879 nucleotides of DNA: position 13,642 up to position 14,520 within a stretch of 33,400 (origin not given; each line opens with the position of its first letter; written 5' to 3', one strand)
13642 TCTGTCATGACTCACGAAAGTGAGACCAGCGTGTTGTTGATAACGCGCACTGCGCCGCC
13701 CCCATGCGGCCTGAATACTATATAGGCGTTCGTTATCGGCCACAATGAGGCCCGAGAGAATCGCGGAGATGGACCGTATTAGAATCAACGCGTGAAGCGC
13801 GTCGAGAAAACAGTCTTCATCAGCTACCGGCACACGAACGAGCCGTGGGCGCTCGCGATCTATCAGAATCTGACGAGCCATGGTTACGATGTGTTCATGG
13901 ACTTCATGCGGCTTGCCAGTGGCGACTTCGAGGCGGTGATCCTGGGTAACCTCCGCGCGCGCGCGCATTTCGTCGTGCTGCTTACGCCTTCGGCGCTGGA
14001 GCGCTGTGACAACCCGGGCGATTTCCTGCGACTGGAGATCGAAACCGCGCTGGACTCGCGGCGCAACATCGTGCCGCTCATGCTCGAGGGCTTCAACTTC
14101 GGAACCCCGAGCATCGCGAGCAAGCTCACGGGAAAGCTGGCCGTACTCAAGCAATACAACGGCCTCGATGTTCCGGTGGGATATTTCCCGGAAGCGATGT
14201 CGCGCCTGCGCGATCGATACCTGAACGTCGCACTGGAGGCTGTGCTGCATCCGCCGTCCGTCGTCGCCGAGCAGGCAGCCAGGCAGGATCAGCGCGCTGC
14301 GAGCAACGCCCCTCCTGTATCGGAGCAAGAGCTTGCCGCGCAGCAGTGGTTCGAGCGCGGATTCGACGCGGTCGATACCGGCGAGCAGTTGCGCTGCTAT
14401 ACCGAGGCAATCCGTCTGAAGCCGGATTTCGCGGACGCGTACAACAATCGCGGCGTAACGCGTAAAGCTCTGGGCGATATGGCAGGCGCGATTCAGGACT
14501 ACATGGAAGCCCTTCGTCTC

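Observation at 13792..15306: STAND-less TIR-TPR fusion: an effector-like TIR head joined directly to nine perfectly phased TPRs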

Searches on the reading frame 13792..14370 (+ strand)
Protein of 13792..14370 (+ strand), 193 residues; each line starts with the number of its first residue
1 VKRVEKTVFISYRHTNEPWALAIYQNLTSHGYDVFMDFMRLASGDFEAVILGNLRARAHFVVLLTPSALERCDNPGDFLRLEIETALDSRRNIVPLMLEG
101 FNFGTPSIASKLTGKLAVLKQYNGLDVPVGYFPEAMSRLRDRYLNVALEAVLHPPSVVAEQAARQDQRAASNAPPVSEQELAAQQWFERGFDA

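Call 11: search_solved_structures(query=window:13792-14328:+, max_evalue=10, show_alignments=5)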
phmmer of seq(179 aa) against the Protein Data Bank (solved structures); distinct sequences matched with E-value up to 10: 41.
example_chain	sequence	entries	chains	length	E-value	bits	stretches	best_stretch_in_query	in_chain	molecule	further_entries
8p2m_A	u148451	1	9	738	1.3e-15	60.7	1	7-138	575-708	NAD(+) hydrolase tir-1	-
8p2l_A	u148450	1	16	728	1.8e-15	60.2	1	7-138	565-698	NAD(+) hydrolase SARM1,NAD(+) hydrolase tir-1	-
6o0u_A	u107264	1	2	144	1e-14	57.8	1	7-128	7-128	Sterile alpha and TIR motif-containing protein 1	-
10ra_A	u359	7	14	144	1.6e-14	57.2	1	7-111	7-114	Sterile alpha and TIR motif-containing protein 1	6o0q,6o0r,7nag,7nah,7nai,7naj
9tzw_A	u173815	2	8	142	1.6e-14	57.2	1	7-111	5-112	NAD(+) hydrolase SARM1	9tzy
9mw1_B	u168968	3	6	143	1.6e-14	57.2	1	7-111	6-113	NAD(+) hydrolase SARM1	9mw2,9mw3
10rb_A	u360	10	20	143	1.6e-14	57.1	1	7-111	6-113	NAD(+) hydrolase SARM1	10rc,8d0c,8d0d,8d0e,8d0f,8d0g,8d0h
9hq0_A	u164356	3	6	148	1.8e-14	57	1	7-111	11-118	NAD(+) hydrolase SARM1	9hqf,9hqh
6o0v_A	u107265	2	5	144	2.1e-13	53.5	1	7-111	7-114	Sterile alpha and TIR motif-containing protein 1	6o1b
6wpk_A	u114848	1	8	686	3.7e-13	52.7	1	7-111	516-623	NAD(+) hydrolase SARM1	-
7ld0_A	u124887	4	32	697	3.8e-13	52.7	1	7-111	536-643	NAD(+) hydrolase SARM1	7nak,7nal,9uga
7djt_A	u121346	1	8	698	3.8e-13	52.7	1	7-111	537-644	NAD(+) hydrolase SARM1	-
7knq_A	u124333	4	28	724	4.1e-13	52.6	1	7-111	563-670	NAD(+) hydrolase SARM1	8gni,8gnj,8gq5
7cm5_A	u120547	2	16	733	4.2e-13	52.6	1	7-111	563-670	NAD(+) hydrolase SARM1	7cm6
9l2d_A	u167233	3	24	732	4.2e-13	52.6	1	7-111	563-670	NAD(+) hydrolase SARM1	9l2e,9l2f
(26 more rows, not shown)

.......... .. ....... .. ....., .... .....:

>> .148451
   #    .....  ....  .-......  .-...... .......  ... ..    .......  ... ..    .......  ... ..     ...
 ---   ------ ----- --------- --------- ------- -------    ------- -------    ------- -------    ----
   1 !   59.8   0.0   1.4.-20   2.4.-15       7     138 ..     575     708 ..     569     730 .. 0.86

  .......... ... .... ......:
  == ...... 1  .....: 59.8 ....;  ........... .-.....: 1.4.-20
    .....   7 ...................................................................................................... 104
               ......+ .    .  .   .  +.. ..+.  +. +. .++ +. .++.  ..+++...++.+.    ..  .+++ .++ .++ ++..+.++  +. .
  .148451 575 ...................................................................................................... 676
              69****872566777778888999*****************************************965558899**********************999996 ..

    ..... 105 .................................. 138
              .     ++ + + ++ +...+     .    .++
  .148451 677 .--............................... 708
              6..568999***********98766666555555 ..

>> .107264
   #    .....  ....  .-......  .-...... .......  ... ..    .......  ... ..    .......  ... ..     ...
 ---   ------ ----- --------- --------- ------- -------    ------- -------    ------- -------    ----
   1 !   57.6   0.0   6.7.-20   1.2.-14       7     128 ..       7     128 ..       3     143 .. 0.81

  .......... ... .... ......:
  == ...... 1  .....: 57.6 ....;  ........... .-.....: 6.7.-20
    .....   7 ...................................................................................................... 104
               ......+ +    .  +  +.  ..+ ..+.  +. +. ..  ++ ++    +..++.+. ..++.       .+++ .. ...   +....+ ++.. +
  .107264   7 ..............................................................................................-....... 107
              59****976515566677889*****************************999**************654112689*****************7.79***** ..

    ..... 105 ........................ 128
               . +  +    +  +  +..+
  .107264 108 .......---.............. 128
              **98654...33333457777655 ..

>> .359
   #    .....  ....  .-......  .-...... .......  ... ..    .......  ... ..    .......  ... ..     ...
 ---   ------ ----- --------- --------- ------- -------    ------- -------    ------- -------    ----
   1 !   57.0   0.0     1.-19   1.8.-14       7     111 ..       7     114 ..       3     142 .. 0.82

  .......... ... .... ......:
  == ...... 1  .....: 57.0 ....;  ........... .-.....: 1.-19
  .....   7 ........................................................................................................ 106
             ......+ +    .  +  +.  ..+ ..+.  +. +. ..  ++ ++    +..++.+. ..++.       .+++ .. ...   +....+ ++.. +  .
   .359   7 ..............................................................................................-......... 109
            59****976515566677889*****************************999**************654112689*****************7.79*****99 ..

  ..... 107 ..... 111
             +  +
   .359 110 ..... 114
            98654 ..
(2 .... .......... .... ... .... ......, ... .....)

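Call 22: find_related_loci(query=A2, collection=genome_contigs, flank=10000)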
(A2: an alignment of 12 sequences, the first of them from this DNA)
Query A2 (193 aa) in genome_contigs; peptide patterns used: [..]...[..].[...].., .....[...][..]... (x = any residue, [..] = any of these).
322 stretches matched a pattern; 269 encode a relative of the query (tblastn E <= 1e-3); the best 80 are kept; 78 distinct loci.
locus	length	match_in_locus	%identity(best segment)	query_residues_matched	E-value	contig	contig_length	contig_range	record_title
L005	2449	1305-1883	98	1-193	4e-136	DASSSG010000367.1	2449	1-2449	MAG TPA_asm: Bryobacteraceae bacterium isolate SMAG_U509 k141_714324, whole genome shotgun sequence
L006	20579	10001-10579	73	1-193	2e-92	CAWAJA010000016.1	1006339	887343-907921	MAG: uncultured Acidobacteriaceae bacterium isolate MFD02579.bin.2.7 genome assembly, contig: contig_4764, whole genome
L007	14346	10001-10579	73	1-193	1e-92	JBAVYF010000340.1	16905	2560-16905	MAG: Terracidiphilus sp. isolate MFD02755_ilm_asm_bin7 k127_102750, whole genome shotgun sequence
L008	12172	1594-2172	71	1-193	2e-91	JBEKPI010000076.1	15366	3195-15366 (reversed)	MAG: Terracidiphilus sp. isolate SPRUCE 460 SPRUCE_460_76, whole genome shotgun sequence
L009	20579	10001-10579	71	1-193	9e-92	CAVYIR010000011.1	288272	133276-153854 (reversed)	MAG: uncultured Acidobacteriaceae bacterium isolate MFD05377.bin.1.126 genome assembly, contig: contig_61143, whole geno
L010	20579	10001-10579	70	1-193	3e-91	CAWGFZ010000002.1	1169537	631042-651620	MAG: uncultured Acidobacteriaceae bacterium isolate MFD03044.bin.1.111 genome assembly, contig: contig_12400, whole geno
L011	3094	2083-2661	70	1-193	2e-92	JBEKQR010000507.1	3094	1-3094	MAG: Candidatus Korobacteraceae bacterium isolate SPRUCE 492 SPRUCE_492_507, whole genome shotgun sequence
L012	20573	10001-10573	71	1-191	5e-91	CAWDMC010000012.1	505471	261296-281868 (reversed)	MAG: uncultured Acidobacteriota bacterium isolate MFD04944.bin.1.7 genome assembly, contig: contig_41393, whole genome s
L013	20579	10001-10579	72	1-193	7e-91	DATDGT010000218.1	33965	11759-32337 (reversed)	MAG TPA_asm: Bryobacteraceae bacterium isolate SMAG_U259 k141_292445, whole genome shotgun sequence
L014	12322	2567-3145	70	1-193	2e-90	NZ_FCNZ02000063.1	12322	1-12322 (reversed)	Caballeronia telluris isolate LMG 22936, whole genome shotgun sequence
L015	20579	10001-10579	69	1-193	4e-90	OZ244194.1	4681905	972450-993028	MAG: Arenicellales bacterium isolate 1000d660-bfdf-43c6-b180-46d6a97c6c25 genome assembly, chromosome: 1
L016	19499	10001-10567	71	1-189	3e-90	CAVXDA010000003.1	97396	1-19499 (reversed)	MAG: uncultured Acidobacteriaceae bacterium isolate MFD04428.bin.2.85 genome assembly, contig: contig_114594, whole geno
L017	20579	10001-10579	73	1-193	6e-90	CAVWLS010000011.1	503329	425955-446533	MAG: uncultured Acidobacteriota bacterium isolate MFD04463.bin.1.49 genome assembly, contig: contig_42373, whole genome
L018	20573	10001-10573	72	1-191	2e-89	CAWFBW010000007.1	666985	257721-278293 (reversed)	MAG: uncultured Acidobacteriaceae bacterium isolate MFD00822.bin.2.97 genome assembly, contig: contig_25929, whole genom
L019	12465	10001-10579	68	1-193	4e-89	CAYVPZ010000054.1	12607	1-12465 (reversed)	MAG TPA_asm: uncultured Solibacteraceae bacterium isolate binchicken_co3_134 genome assembly, contig: NODE_16167_length_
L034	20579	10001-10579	67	1-193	2e-85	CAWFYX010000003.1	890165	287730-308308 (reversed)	MAG: uncultured Acidobacteriaceae bacterium isolate MFD09286.bin.2.100 genome assembly, contig: contig_18237, whole geno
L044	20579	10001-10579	66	1-193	2e-84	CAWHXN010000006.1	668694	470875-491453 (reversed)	MAG: uncultured Acidobacteriaceae bacterium isolate MFD00731.bin.1.235 genome assembly, contig: contig_20125, whole geno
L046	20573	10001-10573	68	1-191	5e-84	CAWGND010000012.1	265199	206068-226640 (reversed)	MAG: Terriglobales bacterium isolate MFD01138.bin.3.178 genome assembly, contig: contig_12597, whole genome shotgun sequ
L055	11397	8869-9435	63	3-191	6e-83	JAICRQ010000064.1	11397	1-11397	MAG: Anaerolineales bacterium isolate TY_ISSM_2_bin.28 k141_727009_length_11397_cov_15.7802, whole genome shotgun sequen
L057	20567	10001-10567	62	3-191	1e-82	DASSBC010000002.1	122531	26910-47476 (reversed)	MAG TPA_asm: Anaerolineales bacterium isolate SMAG_U884 k141_1753742, whole genome shotgun sequence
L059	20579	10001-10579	62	1-193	3e-81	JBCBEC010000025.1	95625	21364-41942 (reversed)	MAG: Bacteroidota bacterium isolate J06600_8 NODE_25_length_95625_cov_41.419255, whole genome shotgun sequence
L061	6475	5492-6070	69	1-193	2e-82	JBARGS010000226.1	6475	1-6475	MAG: Candidatus Korobacteraceae bacterium isolate MFD06391_ilm_asm_bin32 k127_121097, whole genome shotgun sequence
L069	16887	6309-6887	63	1-193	3e-82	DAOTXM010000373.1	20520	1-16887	MAG TPA_asm: Anaerolineales bacterium isolate H21_254 k133_1152954, whole genome shotgun sequence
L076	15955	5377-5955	65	1-193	2e-81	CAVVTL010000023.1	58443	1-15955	MAG: uncultured Acidobacteriaceae bacterium isolate MFD04428.bin.2.58 genome assembly, contig: contig_60635, whole genom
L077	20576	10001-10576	64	1-191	5e-81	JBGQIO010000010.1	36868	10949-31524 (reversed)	MAG: Anaerolineae bacterium isolate OBJ2_061818_070_47 k141_1862821_length_36868_cov_11.9139, whole genome shotgun seque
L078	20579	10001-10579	67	1-193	3e-81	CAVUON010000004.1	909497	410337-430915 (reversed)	MAG: uncultured Acidobacteriaceae bacterium isolate MFD06092.bin.1.78 genome assembly, contig: contig_25170, whole genom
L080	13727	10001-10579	65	1-193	3e-81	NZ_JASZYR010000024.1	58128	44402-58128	Variovorax sp. J22P240 L64577_24, whole genome shotgun sequence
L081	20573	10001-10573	66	1-191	3e-81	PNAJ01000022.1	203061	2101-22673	MAG: Bryobacterales bacterium isolate palsa_187 73.20110800_P1D.42_contig_979, whole genome shotgun sequence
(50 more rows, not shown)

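Call 39: predict_structure(alignment_id=A2)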
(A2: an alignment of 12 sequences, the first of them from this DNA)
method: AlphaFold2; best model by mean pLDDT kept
length: 193 residues; sequences in the alignment: 12
mean_pLDDT: 52.1   pTM: 0.42
mean pLDDT of the five models: 52.1, 49.2, 48.4, 47.6, 43.3
residues with pLDDT >= 90: 0; 70-90: 20; 50-70: 84; < 50: 89
segments of 3 or more residues with pLDDT < 50: 1-22, 30-61, 130-160
pLDDT, mean of each block of 10 residues (from residue 1): 35 39 51 42 42 40 57 68 64 54 68 74 54 46 33 38 56 58 67 56
secondary structure, 60 per line:
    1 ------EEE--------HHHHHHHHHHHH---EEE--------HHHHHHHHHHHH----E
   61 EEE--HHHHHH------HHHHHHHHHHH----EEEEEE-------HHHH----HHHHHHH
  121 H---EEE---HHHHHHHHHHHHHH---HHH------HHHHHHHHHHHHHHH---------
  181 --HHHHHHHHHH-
elements in order: E7-9 H18-29 E33-35 H44-55 E60-63 H66-71 H78-88 E93-98 H106-109 H114-121 E125-127 H131-144 H157-171 H183-192
